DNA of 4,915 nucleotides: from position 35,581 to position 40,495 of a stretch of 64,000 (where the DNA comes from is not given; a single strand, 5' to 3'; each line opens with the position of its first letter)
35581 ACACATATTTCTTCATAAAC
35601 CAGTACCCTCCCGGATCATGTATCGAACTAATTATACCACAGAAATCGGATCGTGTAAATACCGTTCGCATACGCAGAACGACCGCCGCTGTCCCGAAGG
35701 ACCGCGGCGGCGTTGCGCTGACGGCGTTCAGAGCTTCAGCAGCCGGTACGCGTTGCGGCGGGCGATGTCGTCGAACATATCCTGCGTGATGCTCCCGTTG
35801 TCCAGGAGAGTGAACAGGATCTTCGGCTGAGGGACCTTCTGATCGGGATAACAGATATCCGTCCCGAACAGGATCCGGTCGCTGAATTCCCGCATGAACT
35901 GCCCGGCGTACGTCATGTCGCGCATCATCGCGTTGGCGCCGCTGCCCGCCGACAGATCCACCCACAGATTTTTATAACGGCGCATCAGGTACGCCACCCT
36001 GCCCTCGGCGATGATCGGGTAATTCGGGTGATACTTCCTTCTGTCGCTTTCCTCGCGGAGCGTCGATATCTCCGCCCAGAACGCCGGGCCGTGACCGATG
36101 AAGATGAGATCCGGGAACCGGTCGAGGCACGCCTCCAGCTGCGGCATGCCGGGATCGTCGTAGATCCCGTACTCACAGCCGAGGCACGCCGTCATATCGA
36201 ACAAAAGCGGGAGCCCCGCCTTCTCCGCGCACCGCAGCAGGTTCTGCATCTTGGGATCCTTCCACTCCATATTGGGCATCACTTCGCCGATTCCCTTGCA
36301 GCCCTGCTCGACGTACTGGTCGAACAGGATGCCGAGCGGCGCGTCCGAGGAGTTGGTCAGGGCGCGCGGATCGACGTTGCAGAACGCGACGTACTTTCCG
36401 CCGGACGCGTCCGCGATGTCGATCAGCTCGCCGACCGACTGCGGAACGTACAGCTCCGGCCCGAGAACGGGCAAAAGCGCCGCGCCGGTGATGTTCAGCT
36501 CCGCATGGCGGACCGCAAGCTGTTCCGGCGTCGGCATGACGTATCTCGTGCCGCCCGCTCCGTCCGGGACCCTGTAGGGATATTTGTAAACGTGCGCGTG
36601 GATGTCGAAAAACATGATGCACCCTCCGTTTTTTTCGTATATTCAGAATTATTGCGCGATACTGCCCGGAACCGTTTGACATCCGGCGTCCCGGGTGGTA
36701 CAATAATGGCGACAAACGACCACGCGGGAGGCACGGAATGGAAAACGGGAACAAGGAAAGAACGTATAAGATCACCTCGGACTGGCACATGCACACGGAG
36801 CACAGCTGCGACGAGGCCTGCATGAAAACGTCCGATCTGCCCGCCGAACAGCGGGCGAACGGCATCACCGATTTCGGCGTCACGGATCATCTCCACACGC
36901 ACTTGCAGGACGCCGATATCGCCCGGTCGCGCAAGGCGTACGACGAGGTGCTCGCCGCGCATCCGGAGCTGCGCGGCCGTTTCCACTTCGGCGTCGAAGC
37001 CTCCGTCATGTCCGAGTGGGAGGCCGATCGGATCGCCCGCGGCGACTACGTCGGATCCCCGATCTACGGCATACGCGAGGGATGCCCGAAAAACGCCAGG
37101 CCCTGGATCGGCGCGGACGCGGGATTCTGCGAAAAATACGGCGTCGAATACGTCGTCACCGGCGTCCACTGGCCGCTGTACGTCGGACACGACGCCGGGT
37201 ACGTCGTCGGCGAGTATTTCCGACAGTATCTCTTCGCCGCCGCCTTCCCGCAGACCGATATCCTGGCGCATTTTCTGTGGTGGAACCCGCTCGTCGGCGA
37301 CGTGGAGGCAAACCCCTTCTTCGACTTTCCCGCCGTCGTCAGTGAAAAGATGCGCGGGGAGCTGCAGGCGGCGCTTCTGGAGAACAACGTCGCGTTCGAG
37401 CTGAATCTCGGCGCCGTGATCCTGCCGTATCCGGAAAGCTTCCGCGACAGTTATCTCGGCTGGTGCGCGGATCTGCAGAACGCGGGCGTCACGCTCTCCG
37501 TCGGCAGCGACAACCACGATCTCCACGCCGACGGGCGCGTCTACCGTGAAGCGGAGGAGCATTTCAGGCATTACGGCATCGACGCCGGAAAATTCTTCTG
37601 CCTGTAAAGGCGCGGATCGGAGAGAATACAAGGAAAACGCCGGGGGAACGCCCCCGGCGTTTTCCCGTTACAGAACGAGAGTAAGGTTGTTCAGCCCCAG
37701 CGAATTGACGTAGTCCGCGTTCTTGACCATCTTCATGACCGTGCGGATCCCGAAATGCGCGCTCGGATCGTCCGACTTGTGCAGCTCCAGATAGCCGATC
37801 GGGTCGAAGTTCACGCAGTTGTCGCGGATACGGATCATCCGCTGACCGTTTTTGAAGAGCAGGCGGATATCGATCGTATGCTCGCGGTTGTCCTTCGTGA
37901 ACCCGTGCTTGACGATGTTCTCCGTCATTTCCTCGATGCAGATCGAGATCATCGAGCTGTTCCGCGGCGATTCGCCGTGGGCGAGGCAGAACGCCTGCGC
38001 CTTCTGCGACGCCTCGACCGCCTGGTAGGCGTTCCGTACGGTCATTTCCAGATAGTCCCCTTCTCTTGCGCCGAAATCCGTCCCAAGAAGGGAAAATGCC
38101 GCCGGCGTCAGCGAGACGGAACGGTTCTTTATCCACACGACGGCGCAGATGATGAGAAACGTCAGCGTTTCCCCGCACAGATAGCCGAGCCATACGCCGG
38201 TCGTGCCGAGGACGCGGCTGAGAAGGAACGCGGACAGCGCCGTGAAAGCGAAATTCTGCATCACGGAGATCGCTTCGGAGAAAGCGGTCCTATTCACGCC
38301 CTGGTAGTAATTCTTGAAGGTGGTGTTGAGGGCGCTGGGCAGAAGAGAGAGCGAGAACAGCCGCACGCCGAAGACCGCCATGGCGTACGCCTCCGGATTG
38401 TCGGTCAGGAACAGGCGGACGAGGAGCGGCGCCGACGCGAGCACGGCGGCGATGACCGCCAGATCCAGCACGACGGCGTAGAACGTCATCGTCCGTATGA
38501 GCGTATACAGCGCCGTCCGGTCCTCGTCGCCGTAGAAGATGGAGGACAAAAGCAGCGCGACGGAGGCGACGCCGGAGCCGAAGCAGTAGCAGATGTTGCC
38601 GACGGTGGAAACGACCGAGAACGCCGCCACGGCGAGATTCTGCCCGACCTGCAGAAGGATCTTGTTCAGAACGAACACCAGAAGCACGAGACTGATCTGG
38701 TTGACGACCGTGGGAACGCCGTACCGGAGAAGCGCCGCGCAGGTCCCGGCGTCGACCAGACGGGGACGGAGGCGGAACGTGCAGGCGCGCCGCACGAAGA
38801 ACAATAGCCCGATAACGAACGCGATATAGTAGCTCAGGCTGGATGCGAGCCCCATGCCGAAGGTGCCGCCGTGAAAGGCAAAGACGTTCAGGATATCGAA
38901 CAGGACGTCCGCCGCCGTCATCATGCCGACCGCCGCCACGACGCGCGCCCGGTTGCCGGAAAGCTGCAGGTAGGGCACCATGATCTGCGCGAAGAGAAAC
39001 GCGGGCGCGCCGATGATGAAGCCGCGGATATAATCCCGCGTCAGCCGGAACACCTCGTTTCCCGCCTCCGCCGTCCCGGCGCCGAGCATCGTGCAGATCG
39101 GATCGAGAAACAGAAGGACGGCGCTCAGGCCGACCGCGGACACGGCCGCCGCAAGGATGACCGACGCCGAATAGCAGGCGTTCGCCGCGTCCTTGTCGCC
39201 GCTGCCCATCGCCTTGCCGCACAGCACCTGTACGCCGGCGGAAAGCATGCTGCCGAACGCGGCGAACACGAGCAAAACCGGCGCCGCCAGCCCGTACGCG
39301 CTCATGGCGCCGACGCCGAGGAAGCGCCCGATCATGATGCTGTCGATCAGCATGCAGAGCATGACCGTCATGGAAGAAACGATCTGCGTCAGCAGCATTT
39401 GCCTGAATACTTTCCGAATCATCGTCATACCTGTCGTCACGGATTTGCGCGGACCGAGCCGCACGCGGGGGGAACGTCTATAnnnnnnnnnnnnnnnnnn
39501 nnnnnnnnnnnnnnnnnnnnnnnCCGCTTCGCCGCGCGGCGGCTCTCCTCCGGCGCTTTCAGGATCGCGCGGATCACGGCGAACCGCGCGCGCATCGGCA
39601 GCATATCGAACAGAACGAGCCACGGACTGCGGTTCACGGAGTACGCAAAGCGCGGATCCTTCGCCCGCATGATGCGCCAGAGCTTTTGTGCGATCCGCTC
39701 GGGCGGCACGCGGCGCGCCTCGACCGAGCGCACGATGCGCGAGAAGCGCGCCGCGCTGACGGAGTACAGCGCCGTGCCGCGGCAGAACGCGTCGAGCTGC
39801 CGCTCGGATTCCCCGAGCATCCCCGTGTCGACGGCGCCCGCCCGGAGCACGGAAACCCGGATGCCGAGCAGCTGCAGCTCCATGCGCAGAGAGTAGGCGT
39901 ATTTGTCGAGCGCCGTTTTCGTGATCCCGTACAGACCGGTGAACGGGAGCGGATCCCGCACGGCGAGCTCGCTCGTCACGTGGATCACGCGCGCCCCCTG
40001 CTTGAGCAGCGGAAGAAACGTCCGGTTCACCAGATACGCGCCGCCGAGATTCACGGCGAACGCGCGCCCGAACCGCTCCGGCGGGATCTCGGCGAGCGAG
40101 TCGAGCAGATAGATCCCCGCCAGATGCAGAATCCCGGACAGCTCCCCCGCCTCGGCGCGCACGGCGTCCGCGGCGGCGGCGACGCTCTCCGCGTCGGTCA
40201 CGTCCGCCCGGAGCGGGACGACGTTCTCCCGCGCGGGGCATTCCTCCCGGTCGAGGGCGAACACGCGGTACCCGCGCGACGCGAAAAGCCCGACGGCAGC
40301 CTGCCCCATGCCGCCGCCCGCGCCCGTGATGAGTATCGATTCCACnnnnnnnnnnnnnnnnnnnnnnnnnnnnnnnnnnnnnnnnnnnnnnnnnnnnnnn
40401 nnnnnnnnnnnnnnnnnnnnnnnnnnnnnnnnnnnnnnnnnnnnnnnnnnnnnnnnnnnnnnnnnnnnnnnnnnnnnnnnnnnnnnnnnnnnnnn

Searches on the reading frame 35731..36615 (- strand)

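Call 99: search_protein_families(library=pfam, proteins=[window:35731-36615:-], max_evalue=0.00001)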
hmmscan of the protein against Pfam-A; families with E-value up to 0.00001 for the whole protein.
window:35731-36615:- (295 aa): 1 family
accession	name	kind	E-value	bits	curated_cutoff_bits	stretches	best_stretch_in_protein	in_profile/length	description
PF04909.20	Amidohydro_2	-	2.4e-10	41.1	26.4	1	114-295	116-289/289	Amidohydrolase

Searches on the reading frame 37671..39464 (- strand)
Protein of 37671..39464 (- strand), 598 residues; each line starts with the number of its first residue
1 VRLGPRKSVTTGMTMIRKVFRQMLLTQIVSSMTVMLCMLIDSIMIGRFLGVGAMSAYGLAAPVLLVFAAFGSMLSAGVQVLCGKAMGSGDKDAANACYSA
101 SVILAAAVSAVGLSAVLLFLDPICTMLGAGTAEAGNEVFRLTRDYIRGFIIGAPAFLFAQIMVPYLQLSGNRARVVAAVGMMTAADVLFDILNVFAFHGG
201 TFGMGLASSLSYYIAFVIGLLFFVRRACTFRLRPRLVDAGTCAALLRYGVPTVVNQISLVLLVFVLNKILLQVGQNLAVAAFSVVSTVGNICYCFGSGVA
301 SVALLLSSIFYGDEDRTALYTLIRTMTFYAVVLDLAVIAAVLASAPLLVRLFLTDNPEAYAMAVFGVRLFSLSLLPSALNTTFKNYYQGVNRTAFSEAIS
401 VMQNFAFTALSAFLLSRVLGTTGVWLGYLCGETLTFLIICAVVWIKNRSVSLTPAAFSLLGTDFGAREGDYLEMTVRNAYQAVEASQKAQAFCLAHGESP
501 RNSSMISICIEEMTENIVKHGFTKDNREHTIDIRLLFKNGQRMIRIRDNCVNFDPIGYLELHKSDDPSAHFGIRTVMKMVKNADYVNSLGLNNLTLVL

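Call 99: search_protein_families(library=pfam, proteins=[window:37671-39464:-], max_evalue=0.00001)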
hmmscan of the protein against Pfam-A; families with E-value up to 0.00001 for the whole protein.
window:37671-39464:- (598 aa): 2 families
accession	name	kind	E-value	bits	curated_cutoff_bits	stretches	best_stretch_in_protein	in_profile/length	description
PF01554.23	MatE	-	3e-24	86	24.9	2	28-179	3-148/161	MatE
PF13581.12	HATPase_c_2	-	8e-06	26.3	27.4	0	481-596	7-125/127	Histidine kinase-like ATPase domain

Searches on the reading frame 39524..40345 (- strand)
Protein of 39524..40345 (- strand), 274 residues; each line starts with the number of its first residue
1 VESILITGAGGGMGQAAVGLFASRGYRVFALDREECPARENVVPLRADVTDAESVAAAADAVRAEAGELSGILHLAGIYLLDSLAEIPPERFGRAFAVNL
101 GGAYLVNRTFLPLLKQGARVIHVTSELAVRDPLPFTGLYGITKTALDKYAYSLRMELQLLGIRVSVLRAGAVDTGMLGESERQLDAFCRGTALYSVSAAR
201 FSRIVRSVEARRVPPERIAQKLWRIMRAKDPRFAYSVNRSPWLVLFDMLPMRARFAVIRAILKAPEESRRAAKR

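Call 59: find_encoding_contigs(protein=window:39524-40345:-, flank=6000, max_places=8)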
Protein seq(274 aa) (274 aa): no gene with exactly this product is on record in the collection.

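Call 99: search_protein_families(library=pfam, proteins=[window:39524-40345:-], max_evalue=0.00001)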
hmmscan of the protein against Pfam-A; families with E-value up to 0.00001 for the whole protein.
window:39524-40345:- (274 aa): 4 families
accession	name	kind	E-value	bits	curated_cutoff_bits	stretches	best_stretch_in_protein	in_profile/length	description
PF00106.31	adh_short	-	1.8e-29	103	26.6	1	4-183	3-193/195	short chain dehydrogenase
PF13561.12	adh_short_C2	-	3e-24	86.3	27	1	8-181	1-185/236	Enoyl-(Acyl carrier protein) reductase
PF08659.16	KR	-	8.2e-09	36.1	22.6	1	4-112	3-125/180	KR domain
PF01370.27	Epimerase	-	1.4e-06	28.3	20.9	0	4-154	1-157/240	NAD dependent epimerase/dehydratase family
